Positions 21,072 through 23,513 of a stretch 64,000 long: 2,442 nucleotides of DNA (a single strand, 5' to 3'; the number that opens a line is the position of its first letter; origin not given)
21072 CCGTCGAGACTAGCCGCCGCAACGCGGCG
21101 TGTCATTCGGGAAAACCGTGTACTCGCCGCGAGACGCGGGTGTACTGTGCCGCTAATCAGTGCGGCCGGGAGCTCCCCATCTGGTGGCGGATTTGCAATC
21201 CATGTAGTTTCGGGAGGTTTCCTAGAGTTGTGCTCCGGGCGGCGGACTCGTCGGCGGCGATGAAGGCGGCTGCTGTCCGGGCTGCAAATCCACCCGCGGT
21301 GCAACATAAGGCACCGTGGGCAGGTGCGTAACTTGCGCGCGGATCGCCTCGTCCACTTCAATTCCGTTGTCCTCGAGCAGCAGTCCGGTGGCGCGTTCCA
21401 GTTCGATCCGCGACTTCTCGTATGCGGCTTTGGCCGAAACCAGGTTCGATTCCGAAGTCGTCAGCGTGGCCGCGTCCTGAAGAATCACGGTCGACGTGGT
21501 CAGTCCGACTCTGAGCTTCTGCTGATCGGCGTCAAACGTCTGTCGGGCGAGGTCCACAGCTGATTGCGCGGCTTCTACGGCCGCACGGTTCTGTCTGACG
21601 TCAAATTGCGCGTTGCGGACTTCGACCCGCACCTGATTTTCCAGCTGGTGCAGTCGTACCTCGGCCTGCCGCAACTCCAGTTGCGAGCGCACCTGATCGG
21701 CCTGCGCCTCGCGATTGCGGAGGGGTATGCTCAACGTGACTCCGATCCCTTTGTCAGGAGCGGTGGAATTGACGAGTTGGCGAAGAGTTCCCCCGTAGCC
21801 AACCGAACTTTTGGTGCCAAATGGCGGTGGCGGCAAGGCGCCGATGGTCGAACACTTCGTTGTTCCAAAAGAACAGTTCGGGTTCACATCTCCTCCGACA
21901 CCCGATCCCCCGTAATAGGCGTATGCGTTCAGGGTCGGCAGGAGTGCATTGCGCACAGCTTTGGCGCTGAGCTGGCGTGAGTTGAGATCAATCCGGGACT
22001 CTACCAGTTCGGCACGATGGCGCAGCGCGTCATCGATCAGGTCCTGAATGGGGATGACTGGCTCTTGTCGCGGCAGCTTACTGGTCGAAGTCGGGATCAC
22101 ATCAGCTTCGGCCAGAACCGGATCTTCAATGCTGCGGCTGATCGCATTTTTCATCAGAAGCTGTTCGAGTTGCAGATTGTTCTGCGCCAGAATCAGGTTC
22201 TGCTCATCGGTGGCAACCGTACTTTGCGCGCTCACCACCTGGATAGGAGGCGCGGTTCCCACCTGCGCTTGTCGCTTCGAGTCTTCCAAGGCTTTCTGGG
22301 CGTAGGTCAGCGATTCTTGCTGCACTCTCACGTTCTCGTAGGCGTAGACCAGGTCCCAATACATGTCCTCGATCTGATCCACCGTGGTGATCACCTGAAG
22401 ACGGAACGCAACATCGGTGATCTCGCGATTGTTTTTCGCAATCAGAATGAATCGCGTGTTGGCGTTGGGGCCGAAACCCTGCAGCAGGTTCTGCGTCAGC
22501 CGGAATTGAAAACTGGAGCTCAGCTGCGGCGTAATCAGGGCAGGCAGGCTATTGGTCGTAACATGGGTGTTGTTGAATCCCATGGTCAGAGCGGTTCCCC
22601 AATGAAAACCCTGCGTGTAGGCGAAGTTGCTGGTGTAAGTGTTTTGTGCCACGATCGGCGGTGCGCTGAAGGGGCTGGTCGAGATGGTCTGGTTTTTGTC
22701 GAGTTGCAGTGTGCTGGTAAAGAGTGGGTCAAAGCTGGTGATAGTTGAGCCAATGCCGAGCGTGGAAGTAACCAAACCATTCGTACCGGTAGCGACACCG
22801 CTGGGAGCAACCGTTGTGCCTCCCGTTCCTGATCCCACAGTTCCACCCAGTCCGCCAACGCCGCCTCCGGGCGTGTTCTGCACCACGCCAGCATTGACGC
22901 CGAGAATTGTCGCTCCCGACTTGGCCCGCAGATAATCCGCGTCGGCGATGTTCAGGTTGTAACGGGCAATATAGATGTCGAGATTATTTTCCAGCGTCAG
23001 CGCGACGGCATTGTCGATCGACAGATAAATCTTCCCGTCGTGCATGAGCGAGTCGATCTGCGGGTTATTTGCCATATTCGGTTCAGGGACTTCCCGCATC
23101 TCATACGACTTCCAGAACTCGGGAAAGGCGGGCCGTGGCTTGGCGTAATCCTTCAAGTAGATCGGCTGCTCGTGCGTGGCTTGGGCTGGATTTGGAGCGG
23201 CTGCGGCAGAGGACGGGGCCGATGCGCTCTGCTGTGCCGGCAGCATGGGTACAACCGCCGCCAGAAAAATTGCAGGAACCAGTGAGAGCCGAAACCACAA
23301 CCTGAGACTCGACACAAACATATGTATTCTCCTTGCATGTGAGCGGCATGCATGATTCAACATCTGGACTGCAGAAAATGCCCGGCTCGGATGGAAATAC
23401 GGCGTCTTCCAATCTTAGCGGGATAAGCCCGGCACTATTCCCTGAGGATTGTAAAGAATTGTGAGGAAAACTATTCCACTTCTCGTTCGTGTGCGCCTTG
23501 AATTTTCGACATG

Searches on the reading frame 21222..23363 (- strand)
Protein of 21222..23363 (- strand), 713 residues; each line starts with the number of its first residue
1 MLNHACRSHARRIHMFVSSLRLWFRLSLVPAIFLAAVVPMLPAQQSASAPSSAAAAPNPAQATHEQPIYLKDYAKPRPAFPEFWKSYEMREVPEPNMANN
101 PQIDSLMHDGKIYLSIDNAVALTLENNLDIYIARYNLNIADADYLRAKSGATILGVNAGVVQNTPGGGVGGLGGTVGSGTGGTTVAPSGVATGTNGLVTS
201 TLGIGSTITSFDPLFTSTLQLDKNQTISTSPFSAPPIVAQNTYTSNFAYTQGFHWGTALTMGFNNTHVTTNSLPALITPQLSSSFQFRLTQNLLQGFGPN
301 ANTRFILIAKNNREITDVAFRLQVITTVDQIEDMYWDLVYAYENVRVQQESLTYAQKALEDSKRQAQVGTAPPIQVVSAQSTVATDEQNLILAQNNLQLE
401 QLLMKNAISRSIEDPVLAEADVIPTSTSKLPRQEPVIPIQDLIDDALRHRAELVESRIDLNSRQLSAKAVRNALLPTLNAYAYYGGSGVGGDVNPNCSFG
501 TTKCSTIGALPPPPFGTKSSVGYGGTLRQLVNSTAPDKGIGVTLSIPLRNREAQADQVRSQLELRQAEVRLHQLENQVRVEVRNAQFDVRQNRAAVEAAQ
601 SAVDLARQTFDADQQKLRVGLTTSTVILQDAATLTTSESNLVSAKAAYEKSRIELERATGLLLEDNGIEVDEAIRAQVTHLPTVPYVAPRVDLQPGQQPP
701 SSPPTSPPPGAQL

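Call 54: search_protein_families(library=pfam, proteins=[window:21222-23363:-], max_evalue=0.0001)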
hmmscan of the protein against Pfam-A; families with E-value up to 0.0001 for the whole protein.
window:21222-23363:- (713 aa): 1 family
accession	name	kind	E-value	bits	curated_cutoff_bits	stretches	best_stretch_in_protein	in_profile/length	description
PF02321.23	OEP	-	1e-44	153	22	2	440-660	2-187/187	Outer membrane efflux protein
